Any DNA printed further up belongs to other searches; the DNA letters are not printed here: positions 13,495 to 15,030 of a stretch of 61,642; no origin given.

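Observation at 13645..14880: Solo Cas4-family nuclease with four transmembrane helices inserted between the first Fe-S cysteine and the catalytic core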

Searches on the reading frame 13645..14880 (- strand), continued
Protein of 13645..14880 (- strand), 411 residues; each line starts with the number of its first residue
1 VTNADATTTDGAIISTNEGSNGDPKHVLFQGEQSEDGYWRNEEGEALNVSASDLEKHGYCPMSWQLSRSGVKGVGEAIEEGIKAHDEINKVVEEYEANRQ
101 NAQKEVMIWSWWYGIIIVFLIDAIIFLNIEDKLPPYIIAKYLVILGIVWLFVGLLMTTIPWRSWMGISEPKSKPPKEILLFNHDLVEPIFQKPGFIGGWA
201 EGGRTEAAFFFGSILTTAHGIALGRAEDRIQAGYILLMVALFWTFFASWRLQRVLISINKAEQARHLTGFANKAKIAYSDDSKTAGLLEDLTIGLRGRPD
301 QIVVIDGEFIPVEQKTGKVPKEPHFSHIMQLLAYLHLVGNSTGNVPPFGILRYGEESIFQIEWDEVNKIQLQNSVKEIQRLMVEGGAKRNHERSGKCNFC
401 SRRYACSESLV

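Call 26: find_encoding_contigs(protein=P0091, flank=7000, max_places=3)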
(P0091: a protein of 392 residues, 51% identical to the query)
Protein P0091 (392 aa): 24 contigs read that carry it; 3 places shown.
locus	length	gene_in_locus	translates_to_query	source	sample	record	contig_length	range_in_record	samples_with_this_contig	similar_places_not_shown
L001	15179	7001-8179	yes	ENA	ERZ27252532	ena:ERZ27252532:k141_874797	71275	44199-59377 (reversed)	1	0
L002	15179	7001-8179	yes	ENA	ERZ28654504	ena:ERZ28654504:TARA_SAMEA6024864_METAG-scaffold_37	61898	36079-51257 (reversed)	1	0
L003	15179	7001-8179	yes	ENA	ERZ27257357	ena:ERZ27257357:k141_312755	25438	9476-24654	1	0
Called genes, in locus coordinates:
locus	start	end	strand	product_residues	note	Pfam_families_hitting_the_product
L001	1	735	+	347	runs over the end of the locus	PF13439:Glyco_transf_4 (weak), PF20706:GT4-conflict, PF00534:Glycos_transf_1, PF13692:Glyco_trans_1_4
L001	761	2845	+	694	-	PF02737:3HCDH_N, PF00725:3HCDH, PF00378:ECH_1, PF16113:ECH_2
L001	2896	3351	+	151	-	PF01638:HxlR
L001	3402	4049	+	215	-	PF12840:HTH_20 (faint), PF13412:HTH_24 (weak), PF24266:HTH_HVO_0163_N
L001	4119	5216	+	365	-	PF01022:HTH_5 (faint), PF09339:HTH_IclR (faint), PF12840:HTH_20 (faint), PF01978:TrmB (faint), PF12802:MarR_2 (faint), PF13412:HTH_24 (faint)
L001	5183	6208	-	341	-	PF01207:Dus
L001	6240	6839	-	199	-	PF00318:Ribosomal_S2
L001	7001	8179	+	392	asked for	PF12705:PDDEXK_1, PF01930:Cas_Cas4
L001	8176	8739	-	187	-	-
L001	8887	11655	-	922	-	PF07705:CARDB, PF12773:DZR (faint)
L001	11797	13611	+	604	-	PF19077:Big_13 (faint)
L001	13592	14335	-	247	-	PF00013:KH_1 (faint), PF21800:KH_KRR1_2nd (weak), PF22891:KH_PNO1_2nd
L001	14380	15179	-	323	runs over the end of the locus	PF01163:RIO1, PF01636:APH (faint)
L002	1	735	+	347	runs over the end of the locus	PF13439:Glyco_transf_4 (weak), PF20706:GT4-conflict, PF00534:Glycos_transf_1, PF13692:Glyco_trans_1_4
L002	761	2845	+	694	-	PF02737:3HCDH_N, PF03446:NAD_binding_2 (faint), PF00725:3HCDH, PF00378:ECH_1, PF16113:ECH_2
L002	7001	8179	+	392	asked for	PF12705:PDDEXK_1, PF01930:Cas_Cas4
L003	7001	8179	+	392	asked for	PF12705:PDDEXK_1, PF01930:Cas_Cas4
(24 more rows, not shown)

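Call 27: find_encoding_contigs(protein=P0014, flank=7000, max_places=3)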
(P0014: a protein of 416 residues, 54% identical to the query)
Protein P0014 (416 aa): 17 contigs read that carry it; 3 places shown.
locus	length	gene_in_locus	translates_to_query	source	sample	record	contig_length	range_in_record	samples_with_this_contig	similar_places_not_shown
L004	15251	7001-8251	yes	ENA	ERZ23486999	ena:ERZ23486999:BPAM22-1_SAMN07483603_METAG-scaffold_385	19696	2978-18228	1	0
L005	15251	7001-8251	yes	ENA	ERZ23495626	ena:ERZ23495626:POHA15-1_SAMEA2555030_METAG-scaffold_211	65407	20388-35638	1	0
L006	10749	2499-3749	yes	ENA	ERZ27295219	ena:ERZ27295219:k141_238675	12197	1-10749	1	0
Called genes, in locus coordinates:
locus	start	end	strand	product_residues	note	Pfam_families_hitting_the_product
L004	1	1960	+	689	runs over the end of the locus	PF02737:3HCDH_N, PF00725:3HCDH, PF00378:ECH_1, PF16113:ECH_2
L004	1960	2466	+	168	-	PF01638:HxlR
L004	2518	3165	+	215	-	PF12840:HTH_20 (faint), PF24266:HTH_HVO_0163_N, PF13412:HTH_24 (weak)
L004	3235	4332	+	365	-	PF01022:HTH_5 (weak), PF09339:HTH_IclR (faint), PF01978:TrmB (faint), PF12802:MarR_2 (faint), PF12840:HTH_20 (faint), PF13412:HTH_24 (faint)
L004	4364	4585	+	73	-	-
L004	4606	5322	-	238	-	PF03803:Scramblase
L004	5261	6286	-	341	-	PF01207:Dus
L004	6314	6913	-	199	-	PF00318:Ribosomal_S2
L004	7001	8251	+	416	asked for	PF12705:PDDEXK_1, PF01930:Cas_Cas4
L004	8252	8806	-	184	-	-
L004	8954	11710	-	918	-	PF07705:CARDB, PF12773:DZR (faint)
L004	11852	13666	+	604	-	-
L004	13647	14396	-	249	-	PF00013:KH_1 (faint), PF21800:KH_KRR1_2nd (weak), PF22891:KH_PNO1_2nd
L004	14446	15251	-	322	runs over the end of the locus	PF01636:APH (faint), PF01163:RIO1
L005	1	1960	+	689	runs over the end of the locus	PF02737:3HCDH_N, PF00725:3HCDH, PF00378:ECH_1, PF16113:ECH_2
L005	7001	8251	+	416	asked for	PF12705:PDDEXK_1, PF01930:Cas_Cas4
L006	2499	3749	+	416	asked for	PF12705:PDDEXK_1, PF01930:Cas_Cas4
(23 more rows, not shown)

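Call 28: find_encoding_contigs(protein=P0004, flank=7000, max_places=3)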
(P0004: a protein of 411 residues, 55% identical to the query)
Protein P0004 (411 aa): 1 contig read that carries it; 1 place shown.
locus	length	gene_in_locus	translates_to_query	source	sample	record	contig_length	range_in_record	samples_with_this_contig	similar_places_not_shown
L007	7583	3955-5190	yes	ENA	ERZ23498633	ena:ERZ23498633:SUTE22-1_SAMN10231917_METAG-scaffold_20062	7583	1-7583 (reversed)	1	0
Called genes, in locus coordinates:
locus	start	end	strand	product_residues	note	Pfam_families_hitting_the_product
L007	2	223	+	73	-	?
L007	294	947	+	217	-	PF12840:HTH_20 (faint), PF13412:HTH_24 (faint), PF24266:HTH_HVO_0163_N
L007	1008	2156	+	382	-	PF12802:MarR_2 (faint)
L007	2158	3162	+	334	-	PF01207:Dus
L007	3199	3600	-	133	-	PF00318:Ribosomal_S2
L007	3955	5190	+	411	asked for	PF12705:PDDEXK_1 (weak), PF01930:Cas_Cas4 (weak)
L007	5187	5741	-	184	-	-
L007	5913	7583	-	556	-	?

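Call 31: find_homologous_proteins(query=A2, max_evalue=1e-10)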
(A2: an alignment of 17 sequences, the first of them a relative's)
Query A2 (17 sequences) (344 aa, profile of the alignment): 529 proteins with E <= 1e-10 among 8000 candidates; the best 120 are listed.
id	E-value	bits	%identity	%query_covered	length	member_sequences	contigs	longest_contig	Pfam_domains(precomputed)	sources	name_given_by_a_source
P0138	1.0e-145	504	39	82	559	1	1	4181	PF01930.24,PF12705.14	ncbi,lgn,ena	-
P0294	5.9e-142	491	38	84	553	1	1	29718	PF01930.24,PF12705.14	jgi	jgi:CRISPR-associated exonuclease Cas4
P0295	1.3e-141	490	40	89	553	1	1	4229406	PF01930.24,PF12705.14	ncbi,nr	ncbi:MAG: CRISPR-associated protein Cas4 [Thermoplasmata archaeon]|nr:MAG: CRISPR-associated protein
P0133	2.1e-141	489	36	90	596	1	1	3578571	PF01930.24,PF12705.14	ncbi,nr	ncbi:MAG: CRISPR-associated protein Cas4 [Thermoplasmata archaeon]|nr:MAG: CRISPR-associated protein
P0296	2.8e-140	486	40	82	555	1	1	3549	PF01930.24,PF12705.14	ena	-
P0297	5.1e-140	485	39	89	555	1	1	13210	PF01930.24,PF12705.14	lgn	-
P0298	1.6e-138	480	37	82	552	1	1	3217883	PF01930.24,PF12705.14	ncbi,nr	ncbi:MAG: CRISPR-associated protein Cas4 [Methanomassiliicoccales archaeon]|nr:MAG: CRISPR-associate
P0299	8.3e-138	478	38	89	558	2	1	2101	PF01930.24,PF12705.14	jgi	jgi:CRISPR-associated protein Cas4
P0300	1.5e-137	477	35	82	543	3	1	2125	PF01930.24,PF12705.14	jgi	jgi:CRISPR-associated exonuclease Cas4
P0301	3.6e-137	475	35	87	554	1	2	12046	PF01930.24,PF12705.14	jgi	jgi:CRISPR-associated exonuclease Cas4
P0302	3.6e-137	475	37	81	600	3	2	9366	PF01930.24,PF12705.14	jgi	jgi:CRISPR-associated exonuclease Cas4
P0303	4.0e-137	475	38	82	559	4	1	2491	PF01930.24,PF12705.14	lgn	-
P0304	4.7e-137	475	34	82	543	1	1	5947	PF01930.24,PF12705.14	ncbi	-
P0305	6.4e-137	475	37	82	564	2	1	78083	PF01930.24,PF12705.14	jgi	jgi:CRISPR-associated exonuclease Cas4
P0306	3.9e-136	472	36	87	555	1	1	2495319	PF01930.24,PF12705.14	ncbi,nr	ncbi:MAG: CRISPR-associated protein Cas4 [Thermoplasmata archaeon]|nr:MAG: CRISPR-associated protein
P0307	5.4e-136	472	38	82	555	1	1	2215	PF01930.24,PF12705.14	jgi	jgi:CRISPR-associated exonuclease Cas4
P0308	1.3e-135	470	36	85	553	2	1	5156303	PF01930.24,PF12705.14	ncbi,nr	ncbi:MAG: CRISPR-associated protein Cas4 [Thermoplasmata archaeon]|nr:MAG: CRISPR-associated protein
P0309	1.7e-135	470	36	87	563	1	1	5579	PF01930.24,PF12705.14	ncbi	-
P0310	2.8e-135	469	37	87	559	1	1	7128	PF01930.24,PF12705.14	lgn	-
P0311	3.0e-135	469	40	84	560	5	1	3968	PF01930.24,PF12705.14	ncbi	-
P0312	3.2e-135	469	37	85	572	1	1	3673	PF01930.24,PF12705.14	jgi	jgi:CRISPR-associated exonuclease Cas4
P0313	3.4e-135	469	37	86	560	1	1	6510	PF01930.24,PF12705.14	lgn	-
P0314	5.5e-135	468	36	86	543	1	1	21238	PF01930.24,PF12705.14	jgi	jgi:CRISPR-associated exonuclease Cas4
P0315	7.8e-135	468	38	87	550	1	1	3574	PF04893.23,PF01930.24,PF12705.14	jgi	jgi:CRISPR-associated exonuclease Cas4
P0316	1.0e-134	467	38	82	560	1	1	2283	PF01930.24,PF12705.14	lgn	-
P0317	2.4e-134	466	38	82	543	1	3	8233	PF01930.24,PF12705.14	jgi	jgi:CRISPR-associated exonuclease Cas4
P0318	2.5e-134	466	38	82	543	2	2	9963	PF01930.24,PF12705.14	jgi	jgi:CRISPR-associated exonuclease Cas4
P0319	6.1e-134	465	34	88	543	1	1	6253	PF01930.24,PF12705.14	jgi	jgi:CRISPR-associated exonuclease Cas4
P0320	1.7e-133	463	38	82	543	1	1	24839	PF01930.24,PF12705.14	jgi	jgi:CRISPR-associated exonuclease Cas4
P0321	2.1e-133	463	38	82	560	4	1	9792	PF01930.24,PF12705.14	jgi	jgi:CRISPR-associated exonuclease Cas4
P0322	1.3e-132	460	37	82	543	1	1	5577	PF01930.24,PF12705.14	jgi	jgi:CRISPR-associated exonuclease Cas4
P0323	7.0e-132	458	36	88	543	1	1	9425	PF01930.24,PF12705.14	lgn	-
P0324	5.5e-131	455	36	82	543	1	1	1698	PF01930.24,PF12705.14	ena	-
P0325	2.4e-130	453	39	82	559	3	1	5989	PF01930.24,PF12705.14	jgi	-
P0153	1.1e-125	438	100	100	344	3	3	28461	PF01930.24,PF12705.14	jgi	-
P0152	1.6e-121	424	33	91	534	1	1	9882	PF01930.24,PF12705.14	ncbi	-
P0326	6.0e-121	422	34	85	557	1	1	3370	PF12705.14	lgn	-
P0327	6.8e-121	422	32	85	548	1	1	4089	PF01930.24,PF12705.14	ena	-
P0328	3.2e-118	413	44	100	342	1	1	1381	PF01930.24,PF12705.14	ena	-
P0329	3.5e-118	413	44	98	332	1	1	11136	PF01930.24,PF12705.14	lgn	-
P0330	3.6e-118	413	74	99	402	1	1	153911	PF12705.14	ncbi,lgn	-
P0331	1.0e-117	411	45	100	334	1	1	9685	PF01930.24,PF12705.14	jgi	jgi:CRISPR-associated exonuclease Cas4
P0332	4.5e-117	409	43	99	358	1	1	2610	PF01930.24,PF12705.14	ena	-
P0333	4.5e-117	409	44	100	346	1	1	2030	PF01930.24,PF12705.14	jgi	jgi:CRISPR-associated exonuclease Cas4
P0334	5.8e-117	409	44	99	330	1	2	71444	PF01930.24,PF12705.14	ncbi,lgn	ncbi:MAG: CRISPR-associated protein Cas4 [Candidatus Saliniplasma sp.]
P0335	1.4e-116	408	33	85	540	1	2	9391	PF01930.24,PF12705.14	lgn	-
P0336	1.7e-116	407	42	99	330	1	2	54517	PF01930.24,PF12705.14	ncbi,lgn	ncbi:MAG: CRISPR-associated protein Cas4 [Thermoplasmata archaeon]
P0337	2.1e-116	407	43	99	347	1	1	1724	PF01930.24,PF12705.14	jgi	jgi:CRISPR-associated exonuclease Cas4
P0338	4.0e-116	406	42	99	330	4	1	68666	PF01930.24,PF12705.14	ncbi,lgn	ncbi:MAG: CRISPR-associated protein Cas4 [Candidatus Saliniplasma sp.]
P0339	4.7e-116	406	43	99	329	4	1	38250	PF01930.24,PF12705.14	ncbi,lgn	ncbi:MAG: CRISPR-associated protein Cas4 [Thermoplasmatota archaeon]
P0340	5.3e-116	406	42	99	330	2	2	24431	PF01930.24,PF12705.14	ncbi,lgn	-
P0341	8.9e-116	405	45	99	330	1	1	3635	PF01930.24,PF12705.14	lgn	-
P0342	1.1e-115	405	42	99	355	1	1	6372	PF01930.24,PF12705.14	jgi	-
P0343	1.6e-115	404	43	98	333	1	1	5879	PF01930.24,PF12705.14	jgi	-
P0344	3.5e-115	403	43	99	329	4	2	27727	PF01930.24,PF12705.14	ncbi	-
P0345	5.9e-115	402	44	99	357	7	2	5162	PF01930.24,PF12705.14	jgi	jgi:CRISPR-associated exonuclease Cas4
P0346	6.0e-115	402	42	99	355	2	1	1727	PF01930.24,PF12705.14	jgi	-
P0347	7.8e-115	402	40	99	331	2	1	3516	PF01930.24,PF12705.14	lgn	-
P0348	1.3e-114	401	40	99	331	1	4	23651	PF01930.24,PF12705.14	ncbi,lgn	ncbi:MAG: CRISPR-associated protein Cas4 [Candidatus Natronoplasma sp.]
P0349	4.3e-114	400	44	99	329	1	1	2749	PF01930.24,PF12705.14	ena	-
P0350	5.2e-114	399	42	100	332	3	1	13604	PF01930.24,PF12705.14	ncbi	-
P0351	7.4e-114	399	43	98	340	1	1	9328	PF01930.24,PF12705.14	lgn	-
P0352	7.5e-114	399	43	99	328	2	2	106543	PF01930.24,PF12705.14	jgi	-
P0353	8.6e-114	399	44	99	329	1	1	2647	PF01930.24,PF12705.14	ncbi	-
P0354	9.4e-114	398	43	98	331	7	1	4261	PF01930.24,PF12705.14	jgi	jgi:CRISPR-associated exonuclease Cas4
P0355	2.3e-113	397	45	99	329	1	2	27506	PF01930.24,PF12705.14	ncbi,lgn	-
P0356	4.9e-113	396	45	99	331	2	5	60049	PF01930.24,PF12705.14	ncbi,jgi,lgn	-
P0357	7.1e-113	396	43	99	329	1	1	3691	PF01930.24,PF12705.14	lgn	-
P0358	8.0e-113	395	43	99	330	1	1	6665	PF01930.24,PF12705.14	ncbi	ncbi:MAG: CRISPR-associated protein Cas4 [Thermoplasmatota archaeon]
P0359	1.0e-112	395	43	99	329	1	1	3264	PF01930.24,PF12705.14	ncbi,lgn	-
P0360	1.2e-112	395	43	100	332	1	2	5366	PF01930.24,PF12705.14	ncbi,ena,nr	ncbi:MAG: Dna2/Cas4 domain-containing protein [Thermoplasmata archaeon]|nr:Dna2/Cas4 domain-containi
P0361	1.2e-112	395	44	99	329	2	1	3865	PF01930.24,PF12705.14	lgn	-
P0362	1.4e-112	395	42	99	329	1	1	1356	PF01930.24,PF12705.14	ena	-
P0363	1.7e-112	394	42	99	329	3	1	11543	PF01930.24,PF12705.14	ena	-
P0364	2.0e-112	394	43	98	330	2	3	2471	PF01930.24,PF12705.14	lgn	-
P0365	2.9e-112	394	40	98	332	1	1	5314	PF01930.24,PF12705.14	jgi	jgi:CRISPR-associated exonuclease Cas4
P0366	3.4e-112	393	41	100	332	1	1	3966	PF01930.24,PF12705.14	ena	-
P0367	3.6e-112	393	44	98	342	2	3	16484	PF01930.24,PF12705.14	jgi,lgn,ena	-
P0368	3.6e-112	393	44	98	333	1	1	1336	PF01930.24,PF12705.14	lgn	-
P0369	4.4e-112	393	45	99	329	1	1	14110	PF01930.24,PF12705.14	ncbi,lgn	-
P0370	6.1e-112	392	42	100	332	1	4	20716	PF01930.24,PF12705.14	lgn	-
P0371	6.2e-112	392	41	98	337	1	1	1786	PF01930.24,PF12705.14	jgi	jgi:CRISPR-associated exonuclease Cas4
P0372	6.3e-112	392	43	99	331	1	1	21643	PF01930.24,PF12705.14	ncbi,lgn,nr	ncbi:MAG: CRISPR-associated protein Cas4 [Candidatus Thermoplasmatota archaeon]|nr:CRISPR-associated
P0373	6.5e-112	392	43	100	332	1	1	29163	PF01930.24,PF12705.14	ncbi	-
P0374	6.7e-112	392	43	100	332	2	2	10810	PF01930.24,PF12705.14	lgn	-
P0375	7.2e-112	392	45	99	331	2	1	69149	PF01930.24,PF12705.14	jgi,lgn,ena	-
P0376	7.2e-112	392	45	98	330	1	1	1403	PF01930.24,PF12705.14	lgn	-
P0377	7.3e-112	392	44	99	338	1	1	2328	PF01930.24,PF12705.14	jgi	jgi:CRISPR-associated exonuclease Cas4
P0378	8.1e-112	392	40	99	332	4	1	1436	PF01930.24,PF12705.14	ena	-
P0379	9.1e-112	392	42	100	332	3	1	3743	PF01930.24,PF12705.14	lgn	-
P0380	1.0e-111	392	44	99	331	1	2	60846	PF01930.24,PF12705.14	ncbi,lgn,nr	ncbi:MAG: CRISPR-associated protein Cas4 [Candidatus Thermoplasmatota archaeon]|nr:CRISPR-associated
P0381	1.1e-111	392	41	99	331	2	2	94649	PF01930.24,PF12705.14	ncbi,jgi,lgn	-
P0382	1.1e-111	392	43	99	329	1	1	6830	PF01930.24,PF12705.14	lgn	-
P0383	1.2e-111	392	40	98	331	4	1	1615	PF01930.24,PF12705.14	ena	-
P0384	1.2e-111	392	43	98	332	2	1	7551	PF01930.24,PF12705.14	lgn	-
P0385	1.6e-111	391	42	99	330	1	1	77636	PF01930.24,PF12705.14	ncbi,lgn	-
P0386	1.8e-111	391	44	100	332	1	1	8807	PF01930.24,PF12705.14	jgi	jgi:CRISPR-associated exonuclease Cas4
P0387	1.9e-111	391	42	100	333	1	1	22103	PF01930.24,PF12705.14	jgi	jgi:CRISPR-associated exonuclease Cas4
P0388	2.0e-111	391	43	99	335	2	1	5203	PF01930.24,PF12705.14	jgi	-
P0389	2.1e-111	391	41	99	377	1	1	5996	PF01930.24,PF12705.14,PF01925.26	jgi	jgi:CRISPR-associated exonuclease Cas4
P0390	2.2e-111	391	44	99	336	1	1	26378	PF01930.24,PF12705.14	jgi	-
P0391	2.3e-111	391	41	99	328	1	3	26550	PF01930.24,PF12705.14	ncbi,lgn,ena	-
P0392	2.4e-111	391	45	99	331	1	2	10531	PF01930.24,PF12705.14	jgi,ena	-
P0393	2.4e-111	391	43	100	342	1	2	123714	PF01930.24,PF12705.14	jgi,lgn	jgi:CRISPR-associated exonuclease Cas4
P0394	2.9e-111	390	43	98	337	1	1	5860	PF01930.24,PF12705.14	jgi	jgi:CRISPR-associated exonuclease Cas4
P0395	3.0e-111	390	44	99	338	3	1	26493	PF01930.24,PF12705.14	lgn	-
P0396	4.0e-111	390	40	99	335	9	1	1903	PF01930.24,PF12705.14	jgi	-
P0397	4.2e-111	390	42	98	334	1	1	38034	PF01930.24,PF12705.14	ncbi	-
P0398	4.7e-111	390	38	99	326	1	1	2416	PF01930.24,PF12705.14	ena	-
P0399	5.4e-111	389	44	99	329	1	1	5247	PF01930.24,PF12705.14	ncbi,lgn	-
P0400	5.8e-111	389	43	99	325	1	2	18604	PF01930.24,PF12705.14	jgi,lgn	-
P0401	5.8e-111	389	43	99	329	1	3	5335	PF01930.24,PF12705.14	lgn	-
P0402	6.4e-111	389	41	99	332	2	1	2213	PF01930.24,PF12705.14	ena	-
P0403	7.9e-111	389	42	99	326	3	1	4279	PF01930.24,PF12705.14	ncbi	ncbi:MAG: CRISPR-associated protein Cas4 [Methanomassiliicoccales archaeon]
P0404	8.0e-111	389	37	98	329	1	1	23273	PF01930.24,PF12705.14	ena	-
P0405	9.9e-111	389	44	98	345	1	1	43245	PF01930.24,PF12705.14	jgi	jgi:CRISPR-associated exonuclease Cas4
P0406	1.1e-110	388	40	98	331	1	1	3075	PF01930.24,PF12705.14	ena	-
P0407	1.1e-110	388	43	100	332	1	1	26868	PF01930.24,PF12705.14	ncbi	-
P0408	1.1e-110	388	43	99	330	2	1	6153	PF01930.24,PF12705.14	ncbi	ncbi:MAG: CRISPR-associated protein Cas4 [Candidatus Thermoplasmatota archaeon]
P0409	1.1e-110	388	41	98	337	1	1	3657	PF01930.24,PF12705.14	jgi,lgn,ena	-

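Call 32: find_encoding_contigs(protein=P0295, flank=6000, max_places=2)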
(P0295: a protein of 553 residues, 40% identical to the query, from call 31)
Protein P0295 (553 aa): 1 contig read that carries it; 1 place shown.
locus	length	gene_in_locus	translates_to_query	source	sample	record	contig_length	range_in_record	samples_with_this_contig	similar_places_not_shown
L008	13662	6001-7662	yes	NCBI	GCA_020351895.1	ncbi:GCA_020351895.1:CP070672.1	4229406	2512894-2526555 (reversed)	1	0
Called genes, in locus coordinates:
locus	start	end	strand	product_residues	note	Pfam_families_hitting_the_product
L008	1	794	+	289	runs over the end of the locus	PF06745:ATPase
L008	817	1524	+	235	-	PF01978:TrmB (faint), PF13412:HTH_24 (weak), PF24266:HTH_HVO_0163_N (weak), PF12802:MarR_2 (faint), PF13412:HTH_24 (weak)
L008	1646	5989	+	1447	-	-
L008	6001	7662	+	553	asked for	PF12705:PDDEXK_1, PF01930:Cas_Cas4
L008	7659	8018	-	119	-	-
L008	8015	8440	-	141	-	-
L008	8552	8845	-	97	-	-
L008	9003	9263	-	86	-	-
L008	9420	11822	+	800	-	PF12773:DZR (faint), PF13240:Zn_Ribbon_1 (weak), PF03109:ABC1 (faint), PF00069:Pkinase, PF01636:APH (faint), PF07714:PK_Tyr_Ser-Thr, PF00515:TPR_1 (faint), PF13414:TPR_11 (weak), +7 more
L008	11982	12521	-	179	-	-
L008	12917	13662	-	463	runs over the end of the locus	PF06739:SBBP (faint)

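Call 33: find_encoding_contigs(protein=P0298, flank=6000, max_places=2)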
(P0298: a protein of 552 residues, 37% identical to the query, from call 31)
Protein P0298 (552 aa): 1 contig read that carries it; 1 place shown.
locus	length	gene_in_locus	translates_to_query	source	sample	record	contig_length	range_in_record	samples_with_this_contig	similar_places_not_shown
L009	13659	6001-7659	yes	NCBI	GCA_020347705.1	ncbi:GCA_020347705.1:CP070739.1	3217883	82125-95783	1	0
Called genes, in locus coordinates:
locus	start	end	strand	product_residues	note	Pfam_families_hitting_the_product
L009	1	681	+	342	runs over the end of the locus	-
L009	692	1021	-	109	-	PF03013:Pyr_excise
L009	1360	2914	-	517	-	PF13517:FG-GAP_3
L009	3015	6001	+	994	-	-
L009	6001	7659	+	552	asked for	PF01930:Cas_Cas4, PF12705:PDDEXK_1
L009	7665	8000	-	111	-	-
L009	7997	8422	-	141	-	-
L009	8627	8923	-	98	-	-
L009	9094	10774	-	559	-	-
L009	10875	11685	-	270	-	PF07584:BatA, PF13519:VWA_2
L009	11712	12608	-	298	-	PF01882:DUF58, PF13519:VWA_2 (weak)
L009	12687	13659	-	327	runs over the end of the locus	PF20030:bpMoxR, PF00004:AAA (weak), PF07726:AAA_3, PF07728:AAA_5, PF17863:AAA_lid_2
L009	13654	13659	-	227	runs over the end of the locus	-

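Call 34: find_encoding_contigs(protein=P0334, flank=6000, max_places=2)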
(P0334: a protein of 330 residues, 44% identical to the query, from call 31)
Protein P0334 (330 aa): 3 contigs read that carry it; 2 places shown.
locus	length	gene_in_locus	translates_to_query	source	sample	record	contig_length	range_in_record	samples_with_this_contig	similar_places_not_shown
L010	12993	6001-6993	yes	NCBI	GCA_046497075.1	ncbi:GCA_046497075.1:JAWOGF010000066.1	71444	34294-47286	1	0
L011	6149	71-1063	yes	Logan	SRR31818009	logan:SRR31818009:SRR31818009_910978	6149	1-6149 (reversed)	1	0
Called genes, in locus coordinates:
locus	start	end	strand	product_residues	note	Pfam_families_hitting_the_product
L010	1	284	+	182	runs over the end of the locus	-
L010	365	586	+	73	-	PF00313:CSD, PF08206:OB_RNB (weak)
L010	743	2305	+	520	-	PF01554:MatE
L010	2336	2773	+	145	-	PF22381:Staph_reg_Sar_Rot, PF01047:MarR, PF12802:MarR_2, PF13463:HTH_27, PF09339:HTH_IclR (faint), PF13412:HTH_24 (weak)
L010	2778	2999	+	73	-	-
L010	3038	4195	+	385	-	PF04412:AcnX, PF28403:AcnX_2nd, PF28406:AcnX_3rd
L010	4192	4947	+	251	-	PF01989:AcnX_swivel_put, PF00293:NUDIX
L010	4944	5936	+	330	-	PF01008:IF-2B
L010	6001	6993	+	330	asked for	PF12705:PDDEXK_1, PF01930:Cas_Cas4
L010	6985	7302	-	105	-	-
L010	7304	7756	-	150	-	-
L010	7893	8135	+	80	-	-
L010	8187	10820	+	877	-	PF18921:Cyanophycin_syn, PF02786:CPSase_L_D2 (weak), PF08443:RimK (faint), PF07478:Dala_Dala_lig_C (faint), PF08245:Mur_ligase_M, PF02875:Mur_ligase_C (weak)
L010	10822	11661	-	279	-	PF03575:Peptidase_S51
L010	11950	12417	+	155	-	-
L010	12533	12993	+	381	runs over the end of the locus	PF00465:Fe-ADH, PF13685:Fe-ADH_2 (weak), PF25137:ADH_Fe_C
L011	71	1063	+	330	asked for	PF12705:PDDEXK_1, PF01930:Cas_Cas4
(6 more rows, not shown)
